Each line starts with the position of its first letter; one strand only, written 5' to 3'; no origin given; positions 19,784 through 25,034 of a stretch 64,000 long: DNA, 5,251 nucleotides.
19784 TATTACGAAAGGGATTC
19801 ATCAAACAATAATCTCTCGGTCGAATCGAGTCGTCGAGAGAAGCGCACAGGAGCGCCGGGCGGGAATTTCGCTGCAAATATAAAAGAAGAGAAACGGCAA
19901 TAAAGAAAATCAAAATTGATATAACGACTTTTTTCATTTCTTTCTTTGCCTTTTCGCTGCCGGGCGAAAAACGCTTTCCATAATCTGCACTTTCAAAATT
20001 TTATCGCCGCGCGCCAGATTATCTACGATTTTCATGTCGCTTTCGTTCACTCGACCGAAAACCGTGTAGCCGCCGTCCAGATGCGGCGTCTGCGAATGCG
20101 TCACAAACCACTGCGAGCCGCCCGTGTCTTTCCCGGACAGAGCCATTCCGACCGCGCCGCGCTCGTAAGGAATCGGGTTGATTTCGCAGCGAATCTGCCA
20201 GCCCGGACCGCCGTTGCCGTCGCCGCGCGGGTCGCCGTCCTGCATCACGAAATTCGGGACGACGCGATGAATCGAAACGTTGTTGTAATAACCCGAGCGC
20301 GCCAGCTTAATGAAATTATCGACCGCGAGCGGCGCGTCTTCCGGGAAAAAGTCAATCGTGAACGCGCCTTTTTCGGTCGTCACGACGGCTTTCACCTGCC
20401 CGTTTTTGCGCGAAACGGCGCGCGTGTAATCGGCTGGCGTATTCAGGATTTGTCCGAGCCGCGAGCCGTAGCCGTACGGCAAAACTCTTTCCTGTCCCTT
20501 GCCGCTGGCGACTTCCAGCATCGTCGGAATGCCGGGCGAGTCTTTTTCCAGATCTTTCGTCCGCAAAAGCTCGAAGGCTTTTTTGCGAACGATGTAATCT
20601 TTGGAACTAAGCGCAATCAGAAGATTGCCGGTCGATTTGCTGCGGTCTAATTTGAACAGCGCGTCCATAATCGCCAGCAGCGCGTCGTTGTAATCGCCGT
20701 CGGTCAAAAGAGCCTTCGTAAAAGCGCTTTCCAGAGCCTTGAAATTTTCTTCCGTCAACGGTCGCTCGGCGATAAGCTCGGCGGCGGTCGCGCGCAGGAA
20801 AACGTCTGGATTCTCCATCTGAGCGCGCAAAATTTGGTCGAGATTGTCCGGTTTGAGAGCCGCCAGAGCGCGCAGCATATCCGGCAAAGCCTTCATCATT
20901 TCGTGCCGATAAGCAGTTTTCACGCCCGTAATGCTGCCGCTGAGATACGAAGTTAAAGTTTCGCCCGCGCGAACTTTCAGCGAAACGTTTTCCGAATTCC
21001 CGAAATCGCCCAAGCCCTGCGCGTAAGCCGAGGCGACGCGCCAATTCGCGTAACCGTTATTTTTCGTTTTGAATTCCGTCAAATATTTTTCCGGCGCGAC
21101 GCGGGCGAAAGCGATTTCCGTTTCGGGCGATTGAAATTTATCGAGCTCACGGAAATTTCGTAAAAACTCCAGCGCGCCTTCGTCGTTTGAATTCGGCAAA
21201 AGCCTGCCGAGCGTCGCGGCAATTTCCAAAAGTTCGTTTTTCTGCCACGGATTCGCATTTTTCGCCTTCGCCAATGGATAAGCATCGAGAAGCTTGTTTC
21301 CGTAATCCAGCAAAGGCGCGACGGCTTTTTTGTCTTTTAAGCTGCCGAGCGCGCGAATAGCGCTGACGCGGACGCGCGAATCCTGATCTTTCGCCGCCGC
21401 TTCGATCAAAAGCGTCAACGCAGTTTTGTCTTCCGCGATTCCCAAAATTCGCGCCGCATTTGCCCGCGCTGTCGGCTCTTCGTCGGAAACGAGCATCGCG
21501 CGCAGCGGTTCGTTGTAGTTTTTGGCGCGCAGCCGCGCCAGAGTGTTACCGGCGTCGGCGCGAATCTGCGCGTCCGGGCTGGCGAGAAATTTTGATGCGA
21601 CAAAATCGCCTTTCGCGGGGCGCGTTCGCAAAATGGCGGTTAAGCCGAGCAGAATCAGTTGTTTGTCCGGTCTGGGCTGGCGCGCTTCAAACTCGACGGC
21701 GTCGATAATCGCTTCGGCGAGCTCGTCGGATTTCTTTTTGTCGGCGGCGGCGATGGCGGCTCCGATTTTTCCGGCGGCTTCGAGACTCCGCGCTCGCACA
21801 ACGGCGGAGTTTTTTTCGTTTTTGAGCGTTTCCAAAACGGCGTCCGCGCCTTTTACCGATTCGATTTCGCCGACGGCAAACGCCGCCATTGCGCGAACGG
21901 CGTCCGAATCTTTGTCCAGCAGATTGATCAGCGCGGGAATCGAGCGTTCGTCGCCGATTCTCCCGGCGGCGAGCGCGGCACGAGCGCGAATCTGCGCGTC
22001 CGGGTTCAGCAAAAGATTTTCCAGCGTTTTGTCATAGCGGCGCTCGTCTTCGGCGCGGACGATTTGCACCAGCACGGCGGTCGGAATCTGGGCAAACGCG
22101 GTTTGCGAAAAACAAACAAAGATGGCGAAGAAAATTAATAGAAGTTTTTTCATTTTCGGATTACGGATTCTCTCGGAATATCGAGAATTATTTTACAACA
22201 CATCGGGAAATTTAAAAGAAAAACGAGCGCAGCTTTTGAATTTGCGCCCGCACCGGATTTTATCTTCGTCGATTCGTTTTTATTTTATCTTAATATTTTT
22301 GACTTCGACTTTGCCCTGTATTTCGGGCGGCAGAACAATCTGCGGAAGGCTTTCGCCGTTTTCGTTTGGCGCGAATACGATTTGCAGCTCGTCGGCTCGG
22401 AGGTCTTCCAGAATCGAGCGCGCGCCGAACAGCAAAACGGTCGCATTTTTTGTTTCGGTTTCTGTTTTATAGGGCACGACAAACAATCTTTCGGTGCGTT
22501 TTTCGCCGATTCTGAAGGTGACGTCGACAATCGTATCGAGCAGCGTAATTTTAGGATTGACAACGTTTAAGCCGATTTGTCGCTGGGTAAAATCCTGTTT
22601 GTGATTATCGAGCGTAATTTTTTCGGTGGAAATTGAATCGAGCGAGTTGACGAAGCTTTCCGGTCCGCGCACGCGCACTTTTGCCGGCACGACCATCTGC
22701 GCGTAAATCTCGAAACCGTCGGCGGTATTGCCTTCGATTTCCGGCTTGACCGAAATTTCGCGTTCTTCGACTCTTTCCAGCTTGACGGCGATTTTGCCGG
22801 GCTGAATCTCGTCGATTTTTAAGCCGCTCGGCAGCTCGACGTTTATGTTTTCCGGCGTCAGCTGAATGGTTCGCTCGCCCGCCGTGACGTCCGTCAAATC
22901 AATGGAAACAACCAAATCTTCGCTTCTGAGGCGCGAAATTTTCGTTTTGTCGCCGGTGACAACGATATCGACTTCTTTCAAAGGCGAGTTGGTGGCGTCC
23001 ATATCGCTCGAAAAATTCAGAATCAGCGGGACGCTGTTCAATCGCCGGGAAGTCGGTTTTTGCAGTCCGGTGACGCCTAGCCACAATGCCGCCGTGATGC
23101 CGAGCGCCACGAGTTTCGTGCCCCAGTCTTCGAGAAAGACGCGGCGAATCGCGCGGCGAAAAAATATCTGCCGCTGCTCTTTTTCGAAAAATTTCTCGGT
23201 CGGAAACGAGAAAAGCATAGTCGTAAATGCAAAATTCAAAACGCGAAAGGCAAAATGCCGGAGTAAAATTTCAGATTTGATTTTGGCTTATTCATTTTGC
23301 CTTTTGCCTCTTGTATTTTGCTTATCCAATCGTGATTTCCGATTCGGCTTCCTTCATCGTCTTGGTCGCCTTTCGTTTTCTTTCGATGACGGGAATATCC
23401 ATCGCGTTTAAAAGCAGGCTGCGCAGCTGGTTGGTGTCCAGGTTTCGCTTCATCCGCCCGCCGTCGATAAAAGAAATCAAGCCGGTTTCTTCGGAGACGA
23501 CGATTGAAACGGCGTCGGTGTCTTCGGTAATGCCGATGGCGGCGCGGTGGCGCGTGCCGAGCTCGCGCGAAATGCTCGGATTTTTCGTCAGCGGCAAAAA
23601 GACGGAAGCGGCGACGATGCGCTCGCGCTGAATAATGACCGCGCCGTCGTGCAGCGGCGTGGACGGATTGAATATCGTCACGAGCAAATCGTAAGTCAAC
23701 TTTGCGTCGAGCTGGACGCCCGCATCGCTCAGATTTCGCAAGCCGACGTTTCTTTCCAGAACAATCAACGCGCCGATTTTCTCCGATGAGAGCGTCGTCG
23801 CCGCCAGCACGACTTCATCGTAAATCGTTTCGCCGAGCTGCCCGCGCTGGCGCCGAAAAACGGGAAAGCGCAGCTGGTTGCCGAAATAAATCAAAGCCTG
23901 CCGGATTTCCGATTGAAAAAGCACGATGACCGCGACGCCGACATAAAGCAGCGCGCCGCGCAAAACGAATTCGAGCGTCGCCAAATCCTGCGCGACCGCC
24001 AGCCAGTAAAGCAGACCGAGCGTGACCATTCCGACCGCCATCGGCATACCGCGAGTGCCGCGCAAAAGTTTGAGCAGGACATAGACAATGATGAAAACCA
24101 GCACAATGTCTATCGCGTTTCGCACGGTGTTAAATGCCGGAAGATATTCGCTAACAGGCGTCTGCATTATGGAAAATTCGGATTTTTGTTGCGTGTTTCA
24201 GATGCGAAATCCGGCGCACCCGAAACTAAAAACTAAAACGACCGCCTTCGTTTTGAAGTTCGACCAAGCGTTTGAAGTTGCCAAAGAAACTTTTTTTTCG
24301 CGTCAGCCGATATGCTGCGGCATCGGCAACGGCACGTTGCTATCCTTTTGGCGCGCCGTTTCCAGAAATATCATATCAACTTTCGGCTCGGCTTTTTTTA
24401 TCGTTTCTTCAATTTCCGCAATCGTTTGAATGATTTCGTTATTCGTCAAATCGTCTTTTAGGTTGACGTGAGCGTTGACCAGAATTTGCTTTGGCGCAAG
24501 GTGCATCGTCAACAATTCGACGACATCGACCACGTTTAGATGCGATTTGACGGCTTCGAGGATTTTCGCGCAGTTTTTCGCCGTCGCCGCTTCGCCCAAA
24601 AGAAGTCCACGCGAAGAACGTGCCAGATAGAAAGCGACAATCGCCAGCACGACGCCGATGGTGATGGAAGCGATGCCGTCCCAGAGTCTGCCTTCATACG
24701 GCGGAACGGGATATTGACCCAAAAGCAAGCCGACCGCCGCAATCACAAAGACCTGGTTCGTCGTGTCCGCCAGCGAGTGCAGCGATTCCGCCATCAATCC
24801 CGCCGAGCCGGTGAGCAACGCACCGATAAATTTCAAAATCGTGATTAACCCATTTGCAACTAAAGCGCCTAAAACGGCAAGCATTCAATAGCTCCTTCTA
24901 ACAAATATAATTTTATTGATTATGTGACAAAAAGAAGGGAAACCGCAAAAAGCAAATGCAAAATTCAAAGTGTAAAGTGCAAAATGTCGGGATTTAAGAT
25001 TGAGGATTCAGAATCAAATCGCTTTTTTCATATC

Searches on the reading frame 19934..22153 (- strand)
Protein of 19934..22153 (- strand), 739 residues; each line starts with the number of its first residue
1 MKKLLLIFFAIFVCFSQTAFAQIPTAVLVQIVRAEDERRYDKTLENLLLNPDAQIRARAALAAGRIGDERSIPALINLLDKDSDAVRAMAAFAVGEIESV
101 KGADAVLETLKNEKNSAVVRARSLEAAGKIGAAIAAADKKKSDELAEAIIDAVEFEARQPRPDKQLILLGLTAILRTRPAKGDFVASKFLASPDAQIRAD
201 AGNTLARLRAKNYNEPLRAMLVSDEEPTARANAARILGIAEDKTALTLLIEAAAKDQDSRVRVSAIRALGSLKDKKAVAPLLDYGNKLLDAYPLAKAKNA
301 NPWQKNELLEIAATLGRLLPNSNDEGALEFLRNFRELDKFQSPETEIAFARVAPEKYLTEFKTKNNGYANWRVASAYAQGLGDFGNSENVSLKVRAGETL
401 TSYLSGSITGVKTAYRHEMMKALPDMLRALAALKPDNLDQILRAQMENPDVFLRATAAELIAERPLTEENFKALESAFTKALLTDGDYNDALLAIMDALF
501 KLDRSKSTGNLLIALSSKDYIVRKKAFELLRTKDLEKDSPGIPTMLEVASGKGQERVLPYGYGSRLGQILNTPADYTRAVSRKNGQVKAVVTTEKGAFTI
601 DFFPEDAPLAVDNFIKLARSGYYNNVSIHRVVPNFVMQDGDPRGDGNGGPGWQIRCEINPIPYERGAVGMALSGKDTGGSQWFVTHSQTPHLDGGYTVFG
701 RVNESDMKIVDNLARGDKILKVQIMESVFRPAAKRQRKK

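Call 43: search_protein_families(library=pfam, proteins=[window:19934-22153:-], max_evalue=0.001)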
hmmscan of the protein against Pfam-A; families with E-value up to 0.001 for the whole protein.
window:19934-22153:- (739 aa): 5 families
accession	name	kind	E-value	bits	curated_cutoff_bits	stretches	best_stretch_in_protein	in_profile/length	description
PF13646.12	HEAT_2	-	1e-34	119.1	27.7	4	215-283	2-69/88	HEAT repeats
PF00160.26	Pro_isomerase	-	1.6e-34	119.9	21.7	1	591-718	4-142/159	Cyclophilin type peptidyl-prolyl cis-trans isomerase/CLD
PF02985.28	HEAT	-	2.3e-13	49.5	23.5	0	72-97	2-27/31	HEAT repeat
PF03130.22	HEAT_PBS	-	5.1e-10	39.3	20.9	0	55-80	1-26/27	PBS lyase HEAT-like repeat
PF13513.12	HEAT_EZ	-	1.3e-06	29.2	27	0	71-97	29-55/55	HEAT-like repeat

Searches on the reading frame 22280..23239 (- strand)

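Call 56: search_protein_families(library=pfam, proteins=[window:22280-23239:-], max_evalue=0.0001)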
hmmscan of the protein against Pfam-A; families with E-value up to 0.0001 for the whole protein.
window:22280-23239:- (319 aa): 1 family
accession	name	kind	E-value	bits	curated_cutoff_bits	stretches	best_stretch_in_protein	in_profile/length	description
PF07949.17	YbbR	-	6.7e-15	55.6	22.3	1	163-241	2-80/81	YbbR-like protein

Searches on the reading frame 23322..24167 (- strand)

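Call 57: search_protein_families(library=pfam, proteins=[window:23322-24167:-], max_evalue=0.0001)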
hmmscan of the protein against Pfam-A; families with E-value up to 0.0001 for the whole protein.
window:23322-24167:- (281 aa): 2 families
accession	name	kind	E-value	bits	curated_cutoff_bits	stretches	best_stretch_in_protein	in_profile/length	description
PF02457.21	DAC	-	2.8e-42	143.5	27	1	122-238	3-118/119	DisA bacterial checkpoint controller nucleotide-binding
PF19293.4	CdaA_N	-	8.7e-06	26.3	23.8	1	14-88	6-81/81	CdaA N-terminal transmembrane domain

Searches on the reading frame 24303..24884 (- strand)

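Call 57: search_protein_families(library=pfam, proteins=[window:24303-24884:-], max_evalue=0.0001)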
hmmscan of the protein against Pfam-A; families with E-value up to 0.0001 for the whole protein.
window:24303-24884:- (193 aa): 2 families
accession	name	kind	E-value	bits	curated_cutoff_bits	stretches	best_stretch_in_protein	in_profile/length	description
PF01545.26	Cation_efflux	-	7.3e-12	45.9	26.6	1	7-51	4-48/198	Cation efflux family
PF16916.11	ZT_dimer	-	3.6e-06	27.3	26.7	1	103-170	4-70/78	Dimerisation domain of Zinc Transporter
